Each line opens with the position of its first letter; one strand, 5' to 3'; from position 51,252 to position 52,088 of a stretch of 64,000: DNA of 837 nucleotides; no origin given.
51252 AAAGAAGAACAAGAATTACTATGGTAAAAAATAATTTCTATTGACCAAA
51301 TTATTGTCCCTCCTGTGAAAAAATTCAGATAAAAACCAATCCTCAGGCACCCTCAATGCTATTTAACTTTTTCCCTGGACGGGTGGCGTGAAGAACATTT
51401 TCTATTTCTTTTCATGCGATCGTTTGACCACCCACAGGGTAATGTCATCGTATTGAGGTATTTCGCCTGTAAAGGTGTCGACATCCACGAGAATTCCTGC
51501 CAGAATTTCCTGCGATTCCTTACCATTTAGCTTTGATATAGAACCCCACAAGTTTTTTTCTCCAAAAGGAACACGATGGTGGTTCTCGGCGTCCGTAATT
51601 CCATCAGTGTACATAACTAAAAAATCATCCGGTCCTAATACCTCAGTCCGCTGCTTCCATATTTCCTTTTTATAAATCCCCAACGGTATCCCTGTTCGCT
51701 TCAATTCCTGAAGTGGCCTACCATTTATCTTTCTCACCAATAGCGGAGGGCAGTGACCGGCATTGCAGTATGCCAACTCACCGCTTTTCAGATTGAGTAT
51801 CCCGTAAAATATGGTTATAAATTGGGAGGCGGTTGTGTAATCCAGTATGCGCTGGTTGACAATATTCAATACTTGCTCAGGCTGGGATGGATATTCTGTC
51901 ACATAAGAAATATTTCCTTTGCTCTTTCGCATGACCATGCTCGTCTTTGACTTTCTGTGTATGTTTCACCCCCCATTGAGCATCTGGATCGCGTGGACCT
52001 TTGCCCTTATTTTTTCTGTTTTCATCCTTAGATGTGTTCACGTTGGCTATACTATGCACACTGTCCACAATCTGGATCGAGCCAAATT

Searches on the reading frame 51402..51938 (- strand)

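Call 3: search_protein_families(library=pfam, proteins=[window:51402-51938:-], max_evalue=0.01)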
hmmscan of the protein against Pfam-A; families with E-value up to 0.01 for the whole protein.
window:51402-51938:- (178 aa): 1 family
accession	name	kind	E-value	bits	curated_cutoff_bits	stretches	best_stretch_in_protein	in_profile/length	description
PF07228.17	SpoIIE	-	1.7e-32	113.4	25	1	3-173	23-191/192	Stage II sporulation protein E (SpoIIE)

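Call 4: search_protein_families(library=ncbifam, proteins=[window:51402-51938:-], max_evalue=0.01)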
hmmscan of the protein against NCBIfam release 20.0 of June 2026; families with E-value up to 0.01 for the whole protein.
window:51402-51938:- (178 aa): 2 families
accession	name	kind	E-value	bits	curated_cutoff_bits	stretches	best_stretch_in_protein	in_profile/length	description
TIGR02865.1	spore_II_E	equivalog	2.2e-08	32.6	490.8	1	21-172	617-762/764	stage II sporulation protein E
NF045505.1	RR_RssB_Pseudo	equivalog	4.3e-08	32.6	700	1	19-173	246-391/394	two-component system response regulator RssB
